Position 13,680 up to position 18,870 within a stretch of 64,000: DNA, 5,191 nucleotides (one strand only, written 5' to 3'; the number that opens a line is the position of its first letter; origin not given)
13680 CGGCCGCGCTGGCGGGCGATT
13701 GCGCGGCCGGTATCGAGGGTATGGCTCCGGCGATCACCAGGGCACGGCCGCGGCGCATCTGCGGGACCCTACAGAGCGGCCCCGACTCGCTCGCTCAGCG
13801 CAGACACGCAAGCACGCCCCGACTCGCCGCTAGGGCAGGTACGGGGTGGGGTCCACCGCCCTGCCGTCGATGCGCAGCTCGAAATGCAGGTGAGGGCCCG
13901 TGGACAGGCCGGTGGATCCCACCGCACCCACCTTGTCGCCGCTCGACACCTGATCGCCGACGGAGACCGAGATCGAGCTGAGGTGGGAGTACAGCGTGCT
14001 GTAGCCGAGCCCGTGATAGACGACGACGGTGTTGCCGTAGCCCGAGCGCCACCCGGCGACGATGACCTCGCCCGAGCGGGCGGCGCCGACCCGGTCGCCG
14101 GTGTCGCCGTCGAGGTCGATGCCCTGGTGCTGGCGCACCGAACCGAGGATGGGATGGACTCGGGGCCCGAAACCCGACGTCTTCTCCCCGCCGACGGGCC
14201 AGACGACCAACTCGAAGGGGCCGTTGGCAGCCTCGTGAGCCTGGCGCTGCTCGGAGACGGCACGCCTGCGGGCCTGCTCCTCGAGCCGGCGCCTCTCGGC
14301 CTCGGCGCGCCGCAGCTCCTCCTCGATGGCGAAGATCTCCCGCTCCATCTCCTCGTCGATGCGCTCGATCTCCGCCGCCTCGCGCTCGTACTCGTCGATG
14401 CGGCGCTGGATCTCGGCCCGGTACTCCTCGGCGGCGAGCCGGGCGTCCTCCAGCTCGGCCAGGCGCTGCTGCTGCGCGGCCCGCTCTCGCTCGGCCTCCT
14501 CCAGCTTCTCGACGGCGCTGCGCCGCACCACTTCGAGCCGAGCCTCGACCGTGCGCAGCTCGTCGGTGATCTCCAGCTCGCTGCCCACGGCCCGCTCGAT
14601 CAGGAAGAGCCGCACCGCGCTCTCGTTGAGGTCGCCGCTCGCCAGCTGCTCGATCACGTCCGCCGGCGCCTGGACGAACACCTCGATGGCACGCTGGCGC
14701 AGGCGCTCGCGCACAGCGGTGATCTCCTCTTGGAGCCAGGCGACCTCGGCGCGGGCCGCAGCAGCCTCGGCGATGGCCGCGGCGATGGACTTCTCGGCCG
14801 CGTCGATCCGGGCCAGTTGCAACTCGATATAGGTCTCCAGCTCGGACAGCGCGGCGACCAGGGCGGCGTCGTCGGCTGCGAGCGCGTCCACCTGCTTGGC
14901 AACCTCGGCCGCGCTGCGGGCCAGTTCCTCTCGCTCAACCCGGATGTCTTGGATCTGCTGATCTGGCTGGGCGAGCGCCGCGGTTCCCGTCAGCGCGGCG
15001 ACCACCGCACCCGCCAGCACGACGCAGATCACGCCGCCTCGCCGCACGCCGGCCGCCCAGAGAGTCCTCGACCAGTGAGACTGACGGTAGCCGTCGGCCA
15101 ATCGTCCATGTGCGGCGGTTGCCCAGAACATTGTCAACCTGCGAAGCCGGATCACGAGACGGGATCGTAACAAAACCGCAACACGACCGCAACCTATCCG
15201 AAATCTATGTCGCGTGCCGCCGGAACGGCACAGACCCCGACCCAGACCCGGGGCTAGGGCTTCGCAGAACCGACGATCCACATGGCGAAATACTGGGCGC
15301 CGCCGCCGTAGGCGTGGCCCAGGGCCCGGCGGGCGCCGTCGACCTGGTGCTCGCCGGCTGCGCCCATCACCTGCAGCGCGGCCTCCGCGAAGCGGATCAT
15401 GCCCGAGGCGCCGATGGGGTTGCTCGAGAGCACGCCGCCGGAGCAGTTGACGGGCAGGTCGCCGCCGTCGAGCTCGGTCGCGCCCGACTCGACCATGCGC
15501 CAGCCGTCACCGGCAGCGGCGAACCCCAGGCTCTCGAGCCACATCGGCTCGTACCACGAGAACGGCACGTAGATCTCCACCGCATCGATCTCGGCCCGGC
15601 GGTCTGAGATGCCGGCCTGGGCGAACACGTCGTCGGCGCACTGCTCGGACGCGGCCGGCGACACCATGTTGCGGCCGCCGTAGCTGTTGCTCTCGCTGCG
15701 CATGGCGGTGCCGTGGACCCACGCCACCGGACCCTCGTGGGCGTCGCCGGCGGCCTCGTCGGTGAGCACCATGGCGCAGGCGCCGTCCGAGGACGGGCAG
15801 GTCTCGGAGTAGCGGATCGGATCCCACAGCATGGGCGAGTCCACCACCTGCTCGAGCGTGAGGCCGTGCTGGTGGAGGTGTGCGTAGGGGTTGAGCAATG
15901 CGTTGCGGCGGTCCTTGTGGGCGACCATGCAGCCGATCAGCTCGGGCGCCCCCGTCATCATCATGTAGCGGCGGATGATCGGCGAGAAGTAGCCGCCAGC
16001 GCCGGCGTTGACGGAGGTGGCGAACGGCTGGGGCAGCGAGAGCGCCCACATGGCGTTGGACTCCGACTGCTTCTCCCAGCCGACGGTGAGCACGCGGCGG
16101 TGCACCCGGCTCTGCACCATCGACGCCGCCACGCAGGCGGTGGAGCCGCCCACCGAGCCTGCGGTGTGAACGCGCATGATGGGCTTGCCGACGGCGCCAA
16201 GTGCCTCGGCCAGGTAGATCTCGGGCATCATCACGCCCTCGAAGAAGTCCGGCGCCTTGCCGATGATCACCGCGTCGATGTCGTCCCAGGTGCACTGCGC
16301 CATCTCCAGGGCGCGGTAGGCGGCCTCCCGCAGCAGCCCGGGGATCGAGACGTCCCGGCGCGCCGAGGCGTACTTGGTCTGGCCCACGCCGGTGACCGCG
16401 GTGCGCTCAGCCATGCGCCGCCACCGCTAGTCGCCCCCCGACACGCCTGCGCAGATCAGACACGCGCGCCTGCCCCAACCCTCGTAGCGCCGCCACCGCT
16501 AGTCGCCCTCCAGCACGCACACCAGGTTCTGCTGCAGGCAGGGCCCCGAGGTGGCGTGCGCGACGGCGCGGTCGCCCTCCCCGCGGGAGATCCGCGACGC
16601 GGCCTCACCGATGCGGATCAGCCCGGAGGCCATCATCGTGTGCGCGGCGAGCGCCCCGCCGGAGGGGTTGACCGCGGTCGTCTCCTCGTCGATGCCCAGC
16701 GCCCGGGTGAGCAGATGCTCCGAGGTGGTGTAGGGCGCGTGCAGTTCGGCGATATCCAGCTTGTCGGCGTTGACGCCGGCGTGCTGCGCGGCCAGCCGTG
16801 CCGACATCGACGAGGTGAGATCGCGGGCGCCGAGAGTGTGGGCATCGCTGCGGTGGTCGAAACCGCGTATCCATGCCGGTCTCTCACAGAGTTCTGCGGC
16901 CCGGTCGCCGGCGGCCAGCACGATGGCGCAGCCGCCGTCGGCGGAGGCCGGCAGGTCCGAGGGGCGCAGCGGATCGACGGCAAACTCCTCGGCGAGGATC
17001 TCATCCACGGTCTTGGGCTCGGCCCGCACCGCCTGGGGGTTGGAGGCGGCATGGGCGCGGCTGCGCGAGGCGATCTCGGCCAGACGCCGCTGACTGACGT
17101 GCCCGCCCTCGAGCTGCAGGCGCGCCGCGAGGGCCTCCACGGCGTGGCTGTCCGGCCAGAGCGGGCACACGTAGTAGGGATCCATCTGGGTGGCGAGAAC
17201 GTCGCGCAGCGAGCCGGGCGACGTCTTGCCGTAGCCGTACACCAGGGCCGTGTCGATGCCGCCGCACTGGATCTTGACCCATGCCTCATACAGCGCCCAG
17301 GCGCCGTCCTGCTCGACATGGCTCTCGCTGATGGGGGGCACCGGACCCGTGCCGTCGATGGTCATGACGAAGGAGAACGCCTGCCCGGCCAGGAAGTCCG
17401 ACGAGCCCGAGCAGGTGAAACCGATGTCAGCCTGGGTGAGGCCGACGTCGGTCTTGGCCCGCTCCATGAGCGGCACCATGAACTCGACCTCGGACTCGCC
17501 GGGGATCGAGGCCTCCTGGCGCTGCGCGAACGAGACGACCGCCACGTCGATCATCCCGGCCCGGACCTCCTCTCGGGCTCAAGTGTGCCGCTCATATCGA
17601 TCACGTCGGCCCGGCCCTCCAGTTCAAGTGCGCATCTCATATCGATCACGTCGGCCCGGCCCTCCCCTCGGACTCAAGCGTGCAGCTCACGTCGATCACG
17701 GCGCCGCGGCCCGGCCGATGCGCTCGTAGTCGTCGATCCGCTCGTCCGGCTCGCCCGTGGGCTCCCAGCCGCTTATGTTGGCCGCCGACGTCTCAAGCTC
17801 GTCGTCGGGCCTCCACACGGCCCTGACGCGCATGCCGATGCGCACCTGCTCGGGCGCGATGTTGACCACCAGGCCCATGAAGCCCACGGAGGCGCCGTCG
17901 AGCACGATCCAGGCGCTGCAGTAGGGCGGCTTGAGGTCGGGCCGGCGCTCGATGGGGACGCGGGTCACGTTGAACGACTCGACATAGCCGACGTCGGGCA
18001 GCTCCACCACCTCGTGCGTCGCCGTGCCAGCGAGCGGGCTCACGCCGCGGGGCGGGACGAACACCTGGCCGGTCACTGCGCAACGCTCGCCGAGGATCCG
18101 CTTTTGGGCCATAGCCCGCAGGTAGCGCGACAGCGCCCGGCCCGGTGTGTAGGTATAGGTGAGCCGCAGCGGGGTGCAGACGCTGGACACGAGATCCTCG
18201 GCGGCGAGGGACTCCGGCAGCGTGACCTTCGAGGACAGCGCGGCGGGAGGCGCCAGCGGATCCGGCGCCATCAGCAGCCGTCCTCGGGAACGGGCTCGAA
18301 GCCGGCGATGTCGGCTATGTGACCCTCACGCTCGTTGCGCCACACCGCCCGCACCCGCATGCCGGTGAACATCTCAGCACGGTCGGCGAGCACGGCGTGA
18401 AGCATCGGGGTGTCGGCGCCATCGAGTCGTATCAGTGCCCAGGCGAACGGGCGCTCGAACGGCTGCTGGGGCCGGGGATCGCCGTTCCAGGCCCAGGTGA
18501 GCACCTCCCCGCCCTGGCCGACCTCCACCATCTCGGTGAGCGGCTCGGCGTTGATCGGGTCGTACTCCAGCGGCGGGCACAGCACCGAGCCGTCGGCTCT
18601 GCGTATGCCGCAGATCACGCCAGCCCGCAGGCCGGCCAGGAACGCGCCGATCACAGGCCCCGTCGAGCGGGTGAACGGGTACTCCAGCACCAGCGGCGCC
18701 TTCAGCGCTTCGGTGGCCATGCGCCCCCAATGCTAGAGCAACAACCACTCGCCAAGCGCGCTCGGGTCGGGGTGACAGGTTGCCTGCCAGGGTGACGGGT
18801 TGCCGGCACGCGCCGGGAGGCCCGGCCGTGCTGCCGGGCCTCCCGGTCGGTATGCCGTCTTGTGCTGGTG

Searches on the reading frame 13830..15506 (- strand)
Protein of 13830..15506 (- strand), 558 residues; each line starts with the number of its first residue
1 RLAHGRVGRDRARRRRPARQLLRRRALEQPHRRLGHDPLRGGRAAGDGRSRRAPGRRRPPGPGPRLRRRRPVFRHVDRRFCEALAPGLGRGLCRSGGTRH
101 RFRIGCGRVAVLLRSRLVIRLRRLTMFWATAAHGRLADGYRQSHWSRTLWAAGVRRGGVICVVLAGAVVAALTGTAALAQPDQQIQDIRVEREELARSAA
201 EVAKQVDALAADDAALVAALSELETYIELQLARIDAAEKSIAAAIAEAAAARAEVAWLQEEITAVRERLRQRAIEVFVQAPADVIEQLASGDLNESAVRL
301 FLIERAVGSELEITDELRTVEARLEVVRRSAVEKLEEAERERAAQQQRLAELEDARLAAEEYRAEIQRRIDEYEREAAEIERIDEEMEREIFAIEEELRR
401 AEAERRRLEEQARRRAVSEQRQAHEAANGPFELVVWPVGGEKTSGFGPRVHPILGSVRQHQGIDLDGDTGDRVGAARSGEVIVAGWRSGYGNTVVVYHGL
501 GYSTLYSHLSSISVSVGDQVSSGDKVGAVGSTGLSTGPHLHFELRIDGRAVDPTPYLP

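Call 71: search_protein_families(library=pfam, proteins=[window:13830-15506:-], max_evalue=0.001)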
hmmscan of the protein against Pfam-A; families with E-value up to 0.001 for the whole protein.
window:13830-15506:- (558 aa): 1 family
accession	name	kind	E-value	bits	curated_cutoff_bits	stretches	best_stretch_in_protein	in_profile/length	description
PF01551.29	Peptidase_M23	-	5.9e-34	116.6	28.7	1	459-553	2-96/96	Peptidase family M23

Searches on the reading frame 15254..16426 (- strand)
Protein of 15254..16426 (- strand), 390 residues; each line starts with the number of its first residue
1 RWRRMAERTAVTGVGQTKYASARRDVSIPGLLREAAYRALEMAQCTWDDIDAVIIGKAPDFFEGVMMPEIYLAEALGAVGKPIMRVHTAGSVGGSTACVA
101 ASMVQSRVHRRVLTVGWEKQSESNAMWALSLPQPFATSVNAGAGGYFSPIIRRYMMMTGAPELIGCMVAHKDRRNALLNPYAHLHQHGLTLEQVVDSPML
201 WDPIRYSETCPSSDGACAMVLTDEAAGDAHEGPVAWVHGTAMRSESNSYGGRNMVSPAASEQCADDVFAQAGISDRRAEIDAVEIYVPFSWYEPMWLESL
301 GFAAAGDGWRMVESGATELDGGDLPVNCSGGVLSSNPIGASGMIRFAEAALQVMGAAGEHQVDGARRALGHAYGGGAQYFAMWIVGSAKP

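Call 71: search_protein_families(library=pfam, proteins=[window:15254-16426:-], max_evalue=0.001)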
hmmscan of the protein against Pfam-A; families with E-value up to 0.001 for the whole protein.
window:15254-16426:- (390 aa): 2 families
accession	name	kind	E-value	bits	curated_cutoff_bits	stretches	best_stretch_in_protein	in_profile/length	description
PF22691.2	Thiolase_C_1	-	5.7e-32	110.9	28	1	255-385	15-142/144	Thiolase C-terminal domain-like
PF00108.29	Thiolase_N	-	1.2e-06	28.6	26.4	1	15-125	12-120/260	Thiolase, N-terminal domain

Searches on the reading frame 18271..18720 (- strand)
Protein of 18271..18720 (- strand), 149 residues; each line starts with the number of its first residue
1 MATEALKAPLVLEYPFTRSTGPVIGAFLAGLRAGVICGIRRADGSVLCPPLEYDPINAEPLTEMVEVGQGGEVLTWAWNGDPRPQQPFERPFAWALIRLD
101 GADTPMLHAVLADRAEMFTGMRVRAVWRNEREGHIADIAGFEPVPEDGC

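Call 22: search_protein_families(library=pfam, proteins=[window:18271-18720:-], max_evalue=0.01)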
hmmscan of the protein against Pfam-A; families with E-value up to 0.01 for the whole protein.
window:18271-18720:- (149 aa): 1 family
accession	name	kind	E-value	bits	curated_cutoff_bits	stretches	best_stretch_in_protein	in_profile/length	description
PF01796.24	OB_ChsH2_C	-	7.7e-10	39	27.1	1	65-128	2-65/65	ChsH2, C-terminal OB-fold domain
